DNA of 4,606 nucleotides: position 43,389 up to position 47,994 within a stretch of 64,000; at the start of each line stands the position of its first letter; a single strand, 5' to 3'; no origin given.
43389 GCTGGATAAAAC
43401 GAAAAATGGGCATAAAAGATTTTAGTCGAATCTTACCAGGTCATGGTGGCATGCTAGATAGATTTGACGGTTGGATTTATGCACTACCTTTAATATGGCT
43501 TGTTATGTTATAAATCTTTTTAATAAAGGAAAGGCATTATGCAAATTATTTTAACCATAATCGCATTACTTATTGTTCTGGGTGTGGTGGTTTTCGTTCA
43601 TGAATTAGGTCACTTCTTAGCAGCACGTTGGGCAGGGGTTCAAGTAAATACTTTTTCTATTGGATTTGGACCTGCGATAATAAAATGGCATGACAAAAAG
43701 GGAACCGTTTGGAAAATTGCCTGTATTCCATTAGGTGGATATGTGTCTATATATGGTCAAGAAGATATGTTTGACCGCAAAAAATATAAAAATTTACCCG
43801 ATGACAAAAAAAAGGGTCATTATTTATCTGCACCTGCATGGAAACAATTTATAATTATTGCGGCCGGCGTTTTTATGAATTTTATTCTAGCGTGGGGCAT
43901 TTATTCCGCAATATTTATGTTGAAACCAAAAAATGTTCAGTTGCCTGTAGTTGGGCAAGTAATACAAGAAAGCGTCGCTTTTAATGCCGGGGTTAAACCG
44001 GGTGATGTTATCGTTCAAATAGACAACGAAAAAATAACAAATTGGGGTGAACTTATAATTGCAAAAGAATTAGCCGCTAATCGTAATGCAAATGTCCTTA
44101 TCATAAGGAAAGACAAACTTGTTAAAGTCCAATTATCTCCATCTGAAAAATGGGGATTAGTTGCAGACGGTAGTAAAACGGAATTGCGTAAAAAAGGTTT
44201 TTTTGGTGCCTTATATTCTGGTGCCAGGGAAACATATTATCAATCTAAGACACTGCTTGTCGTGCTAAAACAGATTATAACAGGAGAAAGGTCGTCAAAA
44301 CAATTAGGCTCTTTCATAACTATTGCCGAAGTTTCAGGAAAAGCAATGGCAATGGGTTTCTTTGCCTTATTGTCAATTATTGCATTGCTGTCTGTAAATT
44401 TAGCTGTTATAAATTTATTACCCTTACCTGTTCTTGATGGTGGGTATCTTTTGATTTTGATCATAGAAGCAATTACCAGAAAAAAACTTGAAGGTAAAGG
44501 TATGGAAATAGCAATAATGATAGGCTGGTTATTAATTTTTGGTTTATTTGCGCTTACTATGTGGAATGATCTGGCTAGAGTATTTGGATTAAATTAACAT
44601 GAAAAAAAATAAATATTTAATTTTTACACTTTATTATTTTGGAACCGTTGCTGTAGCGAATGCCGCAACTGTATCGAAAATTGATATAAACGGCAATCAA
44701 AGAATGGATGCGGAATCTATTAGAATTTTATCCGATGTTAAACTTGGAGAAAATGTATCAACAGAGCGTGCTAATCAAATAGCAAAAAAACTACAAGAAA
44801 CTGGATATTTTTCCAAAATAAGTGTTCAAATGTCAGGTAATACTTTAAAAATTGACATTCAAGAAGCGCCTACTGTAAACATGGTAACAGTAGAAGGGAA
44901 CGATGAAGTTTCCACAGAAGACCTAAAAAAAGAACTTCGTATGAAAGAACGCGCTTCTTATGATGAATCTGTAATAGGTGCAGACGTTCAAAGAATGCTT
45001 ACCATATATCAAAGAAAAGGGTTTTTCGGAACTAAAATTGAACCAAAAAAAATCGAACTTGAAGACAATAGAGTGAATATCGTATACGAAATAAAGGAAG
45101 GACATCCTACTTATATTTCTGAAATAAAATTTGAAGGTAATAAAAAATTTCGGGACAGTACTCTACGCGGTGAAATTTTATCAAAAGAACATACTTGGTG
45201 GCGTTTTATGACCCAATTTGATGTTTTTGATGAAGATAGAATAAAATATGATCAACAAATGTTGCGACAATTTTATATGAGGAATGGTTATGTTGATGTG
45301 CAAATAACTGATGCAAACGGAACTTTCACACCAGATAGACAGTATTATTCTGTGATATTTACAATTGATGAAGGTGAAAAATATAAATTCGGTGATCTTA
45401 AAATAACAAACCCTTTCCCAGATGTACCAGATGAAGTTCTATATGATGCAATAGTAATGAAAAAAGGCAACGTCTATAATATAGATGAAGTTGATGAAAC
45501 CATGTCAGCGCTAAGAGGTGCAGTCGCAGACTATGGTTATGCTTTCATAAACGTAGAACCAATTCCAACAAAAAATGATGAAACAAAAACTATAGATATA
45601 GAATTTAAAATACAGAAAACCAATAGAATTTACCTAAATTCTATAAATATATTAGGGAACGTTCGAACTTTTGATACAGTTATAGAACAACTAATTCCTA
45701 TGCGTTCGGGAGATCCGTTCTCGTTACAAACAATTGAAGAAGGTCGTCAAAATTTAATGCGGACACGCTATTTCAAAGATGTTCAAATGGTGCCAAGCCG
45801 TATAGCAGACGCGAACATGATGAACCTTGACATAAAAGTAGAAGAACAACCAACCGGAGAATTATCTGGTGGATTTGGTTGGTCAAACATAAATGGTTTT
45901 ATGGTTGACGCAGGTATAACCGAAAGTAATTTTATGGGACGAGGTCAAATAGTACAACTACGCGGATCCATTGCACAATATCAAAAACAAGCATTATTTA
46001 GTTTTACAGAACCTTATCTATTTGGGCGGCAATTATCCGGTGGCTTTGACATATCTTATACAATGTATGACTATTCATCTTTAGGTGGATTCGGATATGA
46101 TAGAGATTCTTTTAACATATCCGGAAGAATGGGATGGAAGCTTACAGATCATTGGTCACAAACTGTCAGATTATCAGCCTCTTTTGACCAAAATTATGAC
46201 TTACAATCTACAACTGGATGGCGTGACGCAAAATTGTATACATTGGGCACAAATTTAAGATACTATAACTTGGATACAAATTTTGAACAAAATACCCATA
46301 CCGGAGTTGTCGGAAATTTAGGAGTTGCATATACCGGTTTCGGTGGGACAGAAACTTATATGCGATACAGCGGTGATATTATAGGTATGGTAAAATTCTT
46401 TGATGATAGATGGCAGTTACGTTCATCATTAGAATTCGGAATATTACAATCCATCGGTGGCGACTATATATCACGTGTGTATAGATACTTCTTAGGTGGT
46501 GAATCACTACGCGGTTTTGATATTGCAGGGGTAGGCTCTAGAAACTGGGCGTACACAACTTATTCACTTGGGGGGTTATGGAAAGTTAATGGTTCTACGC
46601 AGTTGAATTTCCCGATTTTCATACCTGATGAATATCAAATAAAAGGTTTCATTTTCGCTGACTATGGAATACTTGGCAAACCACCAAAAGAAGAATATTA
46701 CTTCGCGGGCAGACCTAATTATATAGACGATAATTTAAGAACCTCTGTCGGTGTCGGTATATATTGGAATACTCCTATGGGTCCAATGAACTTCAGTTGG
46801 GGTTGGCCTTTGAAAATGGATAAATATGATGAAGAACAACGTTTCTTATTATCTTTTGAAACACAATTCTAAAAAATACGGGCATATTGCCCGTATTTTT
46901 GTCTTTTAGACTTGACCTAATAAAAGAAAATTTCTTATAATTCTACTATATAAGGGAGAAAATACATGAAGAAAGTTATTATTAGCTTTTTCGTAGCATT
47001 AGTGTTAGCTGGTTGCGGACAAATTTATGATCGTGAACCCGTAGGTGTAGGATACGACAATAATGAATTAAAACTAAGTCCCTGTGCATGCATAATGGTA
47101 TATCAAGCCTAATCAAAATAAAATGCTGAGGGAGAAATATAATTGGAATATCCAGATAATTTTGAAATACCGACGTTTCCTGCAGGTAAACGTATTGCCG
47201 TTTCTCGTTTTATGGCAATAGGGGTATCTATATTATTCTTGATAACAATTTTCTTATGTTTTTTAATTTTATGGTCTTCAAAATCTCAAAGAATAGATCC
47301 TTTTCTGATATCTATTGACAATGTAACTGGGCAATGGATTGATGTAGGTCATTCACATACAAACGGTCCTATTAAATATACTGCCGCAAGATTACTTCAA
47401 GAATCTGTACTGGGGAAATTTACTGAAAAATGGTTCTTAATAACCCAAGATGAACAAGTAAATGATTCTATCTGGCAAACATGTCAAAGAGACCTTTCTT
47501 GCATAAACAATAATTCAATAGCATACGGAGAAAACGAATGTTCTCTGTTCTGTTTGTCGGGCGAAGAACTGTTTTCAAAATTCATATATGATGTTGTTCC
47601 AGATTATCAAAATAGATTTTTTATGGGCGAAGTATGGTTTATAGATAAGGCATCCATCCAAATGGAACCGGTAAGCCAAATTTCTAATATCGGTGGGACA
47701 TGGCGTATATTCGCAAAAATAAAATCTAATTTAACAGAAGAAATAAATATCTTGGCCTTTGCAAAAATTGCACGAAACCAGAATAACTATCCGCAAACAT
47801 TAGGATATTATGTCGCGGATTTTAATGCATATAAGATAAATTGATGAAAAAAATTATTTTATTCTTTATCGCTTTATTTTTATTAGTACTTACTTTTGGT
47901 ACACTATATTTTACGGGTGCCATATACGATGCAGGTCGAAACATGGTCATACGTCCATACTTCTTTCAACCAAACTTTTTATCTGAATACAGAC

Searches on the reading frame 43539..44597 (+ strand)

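Call 12: search_protein_families(library=pfam, proteins=[window:43539-44597:+], max_evalue=0.001)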
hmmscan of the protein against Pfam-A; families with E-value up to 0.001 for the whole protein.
window:43539-44597:+ (352 aa): 4 families
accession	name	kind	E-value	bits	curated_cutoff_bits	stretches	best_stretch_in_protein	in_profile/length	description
PF02163.28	Peptidase_M50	-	2e-61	207.6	27.2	1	10-335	2-220/221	Peptidase family M50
PF17820.7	PDZ_6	-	1.1e-06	28.7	27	1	137-169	1-31/54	PDZ domain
PF13180.12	PDZ_2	-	4.1e-06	27.4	27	1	137-199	15-78/80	PDZ domain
PF00595.29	PDZ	-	6.7e-05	23.6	23.2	1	136-178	27-69/81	PDZ domain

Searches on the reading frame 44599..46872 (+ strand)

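Call 12: search_protein_families(library=pfam, proteins=[window:44599-46872:+], max_evalue=0.001)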
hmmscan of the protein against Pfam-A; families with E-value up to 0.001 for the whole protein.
window:44599-46872:+ (757 aa): 3 families
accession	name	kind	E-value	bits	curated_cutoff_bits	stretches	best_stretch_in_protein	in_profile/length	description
PF07244.20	POTRA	-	1.1e-62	209.1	21.3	5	172-259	2-79/79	Surface antigen variable number repeat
PF01103.29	Omp85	-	2.4e-45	155.9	24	1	444-754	1-322/325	Omp85 superfamily domain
PF08478.15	POTRA_1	-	6e-11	42.9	23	1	24-89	2-68/69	POTRA domain, FtsQ-type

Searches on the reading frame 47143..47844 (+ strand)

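Call 12: search_protein_families(library=pfam, proteins=[window:47143-47844:+], max_evalue=0.001)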
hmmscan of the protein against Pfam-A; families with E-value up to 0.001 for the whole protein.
window:47143-47844:+ (233 aa): 0 families

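Call 70: search_protein_families(library=pfam, proteins=[window:47143-47844:+], max_evalue=0.01)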
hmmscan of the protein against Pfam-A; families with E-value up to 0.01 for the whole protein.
window:47143-47844:+ (233 aa): 1 family
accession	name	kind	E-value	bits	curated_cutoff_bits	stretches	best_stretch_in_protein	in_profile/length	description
PF04335.19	VirB8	-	0.0025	18.1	23.2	1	30-93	26-86/213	VirB8 protein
